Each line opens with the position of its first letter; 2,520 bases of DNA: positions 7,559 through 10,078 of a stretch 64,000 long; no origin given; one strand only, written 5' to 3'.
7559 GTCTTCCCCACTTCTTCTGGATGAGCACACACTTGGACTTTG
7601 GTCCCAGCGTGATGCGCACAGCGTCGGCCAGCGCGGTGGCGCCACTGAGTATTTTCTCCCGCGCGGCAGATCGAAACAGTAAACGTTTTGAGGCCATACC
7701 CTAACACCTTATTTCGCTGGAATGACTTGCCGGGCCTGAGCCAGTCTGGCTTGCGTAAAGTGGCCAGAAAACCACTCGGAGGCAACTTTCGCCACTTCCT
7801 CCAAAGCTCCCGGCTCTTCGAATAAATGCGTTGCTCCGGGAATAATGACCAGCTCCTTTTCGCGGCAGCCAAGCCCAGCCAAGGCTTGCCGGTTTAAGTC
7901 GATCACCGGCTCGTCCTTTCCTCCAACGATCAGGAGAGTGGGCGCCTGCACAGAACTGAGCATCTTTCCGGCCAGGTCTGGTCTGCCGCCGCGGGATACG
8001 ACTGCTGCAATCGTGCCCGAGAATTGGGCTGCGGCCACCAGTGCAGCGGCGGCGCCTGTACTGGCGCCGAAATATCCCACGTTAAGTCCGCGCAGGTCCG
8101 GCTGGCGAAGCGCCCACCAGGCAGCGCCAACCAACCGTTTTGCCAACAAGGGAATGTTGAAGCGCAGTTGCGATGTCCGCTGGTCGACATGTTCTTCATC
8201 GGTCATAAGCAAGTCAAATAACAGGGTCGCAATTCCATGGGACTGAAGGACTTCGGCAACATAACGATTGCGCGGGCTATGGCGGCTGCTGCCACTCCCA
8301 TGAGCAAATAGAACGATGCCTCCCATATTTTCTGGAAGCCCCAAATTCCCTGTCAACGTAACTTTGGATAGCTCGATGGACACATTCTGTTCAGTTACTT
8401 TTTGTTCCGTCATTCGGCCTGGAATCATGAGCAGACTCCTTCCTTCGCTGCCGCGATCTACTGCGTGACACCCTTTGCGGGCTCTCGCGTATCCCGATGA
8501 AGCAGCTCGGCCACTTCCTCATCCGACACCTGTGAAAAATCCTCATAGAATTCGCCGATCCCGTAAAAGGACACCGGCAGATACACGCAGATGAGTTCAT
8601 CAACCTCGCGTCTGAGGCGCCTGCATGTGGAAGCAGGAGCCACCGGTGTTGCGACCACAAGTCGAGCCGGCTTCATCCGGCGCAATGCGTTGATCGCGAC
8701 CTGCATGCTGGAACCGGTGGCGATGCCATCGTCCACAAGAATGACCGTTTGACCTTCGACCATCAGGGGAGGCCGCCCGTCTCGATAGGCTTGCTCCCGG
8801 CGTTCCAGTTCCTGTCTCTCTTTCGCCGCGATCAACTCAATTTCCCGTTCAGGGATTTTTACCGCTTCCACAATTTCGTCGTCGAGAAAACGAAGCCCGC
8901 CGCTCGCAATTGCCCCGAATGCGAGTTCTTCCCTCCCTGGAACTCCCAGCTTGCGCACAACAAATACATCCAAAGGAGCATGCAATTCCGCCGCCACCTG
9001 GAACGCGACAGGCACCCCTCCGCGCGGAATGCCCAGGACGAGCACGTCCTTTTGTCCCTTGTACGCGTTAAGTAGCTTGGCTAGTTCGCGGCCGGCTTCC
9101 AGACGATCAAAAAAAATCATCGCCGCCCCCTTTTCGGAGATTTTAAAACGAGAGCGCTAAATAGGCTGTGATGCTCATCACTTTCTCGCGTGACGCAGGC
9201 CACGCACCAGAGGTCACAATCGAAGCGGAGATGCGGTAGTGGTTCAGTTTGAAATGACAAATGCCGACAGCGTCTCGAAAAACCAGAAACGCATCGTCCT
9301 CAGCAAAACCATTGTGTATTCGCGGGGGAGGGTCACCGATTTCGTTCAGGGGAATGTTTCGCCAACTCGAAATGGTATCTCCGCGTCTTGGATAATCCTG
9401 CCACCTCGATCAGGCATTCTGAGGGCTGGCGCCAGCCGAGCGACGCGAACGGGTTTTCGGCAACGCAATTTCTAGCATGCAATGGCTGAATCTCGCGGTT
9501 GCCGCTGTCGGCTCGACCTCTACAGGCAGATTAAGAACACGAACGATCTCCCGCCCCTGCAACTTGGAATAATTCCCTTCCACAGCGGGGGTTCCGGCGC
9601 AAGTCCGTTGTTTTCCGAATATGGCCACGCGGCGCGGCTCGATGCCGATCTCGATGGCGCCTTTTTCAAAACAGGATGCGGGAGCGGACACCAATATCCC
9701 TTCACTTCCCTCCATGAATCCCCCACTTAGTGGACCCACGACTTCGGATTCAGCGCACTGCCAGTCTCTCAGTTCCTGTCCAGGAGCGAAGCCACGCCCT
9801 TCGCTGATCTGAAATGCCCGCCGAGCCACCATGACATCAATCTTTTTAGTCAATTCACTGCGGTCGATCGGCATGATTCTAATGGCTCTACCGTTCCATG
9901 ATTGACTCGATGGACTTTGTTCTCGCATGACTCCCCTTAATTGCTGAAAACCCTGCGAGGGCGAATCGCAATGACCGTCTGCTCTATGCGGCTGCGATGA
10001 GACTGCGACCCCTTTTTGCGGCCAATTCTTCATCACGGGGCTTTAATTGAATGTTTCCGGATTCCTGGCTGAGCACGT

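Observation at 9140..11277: Three identically positioned CRP/FNR-type dyads head the three transcription units of the stress island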

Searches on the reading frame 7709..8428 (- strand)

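Call 8: search_protein_families(library=pfam, proteins=[window:7709-8428:-])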
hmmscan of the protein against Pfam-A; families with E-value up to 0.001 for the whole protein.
window:7709-8428:- (239 aa): 4 families
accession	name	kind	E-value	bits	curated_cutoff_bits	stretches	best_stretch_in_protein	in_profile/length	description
PF12146.15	Hydrolase_4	-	3.2e-06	27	27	0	158-202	188-233/239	Serine aminopeptidase, S33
PF00561.26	Abhydrolase_1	-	1.5e-05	25.2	25.8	0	38-148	2-102/245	alpha/beta hydrolase fold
PF20408.4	Abhydrolase_11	-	0.00011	22.4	27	1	38-173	4-139/193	Alpha/beta hydrolase domain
PF01738.24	DLH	-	0.00013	22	21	1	104-214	86-200/217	Dienelactone hydrolase family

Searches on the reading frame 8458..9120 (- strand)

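Call 8: search_protein_families(library=pfam, proteins=[window:8458-9120:-])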
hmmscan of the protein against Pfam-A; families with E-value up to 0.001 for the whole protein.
window:8458-9120:- (220 aa): 3 families
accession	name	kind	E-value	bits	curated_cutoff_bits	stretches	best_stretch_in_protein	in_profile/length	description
PF00156.33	Pribosyltran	-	5.2e-19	68.5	26.3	1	8-170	13-134/158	Phosphoribosyl transferase domain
PF14681.12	UPRTase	-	5.8e-05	23.1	27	1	102-176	100-175/206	Uracil phosphoribosyltransferase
PF15609.12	PRTase_2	-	0.00078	19.5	28.8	0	118-157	114-153/188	Phosphoribosyl transferase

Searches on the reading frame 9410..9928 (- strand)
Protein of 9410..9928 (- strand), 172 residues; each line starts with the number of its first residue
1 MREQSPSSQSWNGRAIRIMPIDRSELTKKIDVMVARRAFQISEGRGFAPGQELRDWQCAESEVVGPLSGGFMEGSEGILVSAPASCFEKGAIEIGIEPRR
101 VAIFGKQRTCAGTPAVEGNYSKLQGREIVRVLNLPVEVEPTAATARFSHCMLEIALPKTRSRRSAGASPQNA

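Call 10: search_protein_families(library=pfam, proteins=[window:9410-9928:-])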
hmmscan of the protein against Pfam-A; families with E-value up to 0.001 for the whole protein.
window:9410-9928:- (172 aa): 2 families
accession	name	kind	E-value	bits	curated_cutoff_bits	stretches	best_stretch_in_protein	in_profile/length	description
PF11154.13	DUF2934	-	9.4e-07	28.8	22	1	33-63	5-35/37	Protein of unknown function (DUF2934)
PF00011.27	HSP20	-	0.00017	22.1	20.8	1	76-162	7-91/102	Hsp20/alpha crystallin family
